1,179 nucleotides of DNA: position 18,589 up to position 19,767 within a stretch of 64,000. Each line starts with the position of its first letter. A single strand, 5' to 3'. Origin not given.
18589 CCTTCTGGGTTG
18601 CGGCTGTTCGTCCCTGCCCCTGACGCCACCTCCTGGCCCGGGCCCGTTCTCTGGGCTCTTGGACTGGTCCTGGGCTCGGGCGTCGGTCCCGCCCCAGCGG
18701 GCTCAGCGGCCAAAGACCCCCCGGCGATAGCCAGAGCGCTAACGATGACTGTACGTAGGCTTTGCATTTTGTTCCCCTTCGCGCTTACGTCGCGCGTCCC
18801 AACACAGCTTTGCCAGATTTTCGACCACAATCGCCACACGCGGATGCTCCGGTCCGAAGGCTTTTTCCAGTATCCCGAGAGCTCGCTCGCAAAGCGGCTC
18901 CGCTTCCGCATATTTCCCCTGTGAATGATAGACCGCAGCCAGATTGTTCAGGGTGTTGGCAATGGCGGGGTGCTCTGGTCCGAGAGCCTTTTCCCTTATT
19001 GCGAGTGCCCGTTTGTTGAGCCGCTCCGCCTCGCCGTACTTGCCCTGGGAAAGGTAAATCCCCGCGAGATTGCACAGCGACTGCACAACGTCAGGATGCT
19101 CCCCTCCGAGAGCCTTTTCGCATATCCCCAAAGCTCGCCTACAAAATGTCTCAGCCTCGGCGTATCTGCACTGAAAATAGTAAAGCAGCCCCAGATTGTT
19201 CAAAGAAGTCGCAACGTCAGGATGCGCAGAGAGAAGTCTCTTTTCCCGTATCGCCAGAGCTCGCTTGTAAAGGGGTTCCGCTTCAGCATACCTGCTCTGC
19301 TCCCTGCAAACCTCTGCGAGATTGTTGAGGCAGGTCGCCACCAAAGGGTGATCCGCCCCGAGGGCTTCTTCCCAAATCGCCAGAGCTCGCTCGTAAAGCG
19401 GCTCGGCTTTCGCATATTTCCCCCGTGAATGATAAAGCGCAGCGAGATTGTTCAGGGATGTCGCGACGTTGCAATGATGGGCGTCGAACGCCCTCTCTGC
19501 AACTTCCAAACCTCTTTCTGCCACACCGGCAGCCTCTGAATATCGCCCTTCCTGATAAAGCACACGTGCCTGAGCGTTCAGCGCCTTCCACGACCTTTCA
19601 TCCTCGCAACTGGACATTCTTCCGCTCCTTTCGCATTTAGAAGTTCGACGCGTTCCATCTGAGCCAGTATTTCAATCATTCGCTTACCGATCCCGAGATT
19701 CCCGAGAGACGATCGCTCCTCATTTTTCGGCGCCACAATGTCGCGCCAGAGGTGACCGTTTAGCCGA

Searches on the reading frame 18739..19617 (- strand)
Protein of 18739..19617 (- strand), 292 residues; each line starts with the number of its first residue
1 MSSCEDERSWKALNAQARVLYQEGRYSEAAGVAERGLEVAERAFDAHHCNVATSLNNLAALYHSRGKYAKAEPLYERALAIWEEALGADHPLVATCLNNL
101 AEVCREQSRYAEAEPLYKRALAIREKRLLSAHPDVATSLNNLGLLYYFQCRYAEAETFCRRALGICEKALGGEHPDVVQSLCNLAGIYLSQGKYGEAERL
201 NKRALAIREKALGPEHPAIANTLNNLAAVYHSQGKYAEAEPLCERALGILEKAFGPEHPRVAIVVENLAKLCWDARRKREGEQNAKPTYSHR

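Call 73: search_protein_families(library=pfam, proteins=[window:18739-19617:-], max_evalue=0.001)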
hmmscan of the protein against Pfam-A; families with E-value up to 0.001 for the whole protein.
window:18739-19617:- (292 aa): 19 families
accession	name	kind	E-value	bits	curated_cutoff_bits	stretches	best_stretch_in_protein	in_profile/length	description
PF13424.12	TPR_12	-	3.6e-81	267.8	30.1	5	51-126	2-77/77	Tetratricopeptide repeat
PF13374.12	TPR_10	-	5.9e-75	245.8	27.5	5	51-91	1-41/42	Tetratricopeptide repeat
PF24885.1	TPR_NPHP3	-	1.2e-61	208.7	100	3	19-126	108-215/239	Nephrocystin-3 TPR domain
PF00515.34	TPR_1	-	2.1e-34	116.4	27.8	5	220-248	1-29/34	Tetratricopeptide repeat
PF13176.12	TPR_7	-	6e-31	104.3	27.9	3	54-81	1-28/36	Tetratricopeptide repeat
PF07719.23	TPR_2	-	4.3e-27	92.4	27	4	53-81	2-30/34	Tetratricopeptide repeat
PF13432.12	TPR_16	-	5.4e-22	78.3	32.7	1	75-124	13-61/65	Tetratricopeptide repeat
PF13181.12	TPR_8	-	2.3e-18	65.2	25.7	0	52-80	1-29/34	Tetratricopeptide repeat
PF13431.12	TPR_17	-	6.1e-16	57.7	24.4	0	216-240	9-33/34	Tetratricopeptide repeat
PF07721.20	TPR_4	-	3.5e-15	55.4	27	0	223-245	4-26/26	Tetratricopeptide repeat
PF17874.7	TPR_MalT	-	5.9e-15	55.8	45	2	96-206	82-189/336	MalT-like TPR region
PF14559.12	TPR_19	-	4.3e-13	49.8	25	0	106-162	3-51/68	Tetratricopeptide repeat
PF13428.12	TPR_14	-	1.2e-12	47.6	23.5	0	57-84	6-33/44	Tetratricopeptide repeat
PF07720.18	TPR_3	-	4.4e-08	33.5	20.7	0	226-240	7-21/34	Tetratricopeptide repeat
PF04910.20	Tcf25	-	5.6e-08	32.7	24.2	0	216-258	35-77/337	Transcriptional repressor TCF25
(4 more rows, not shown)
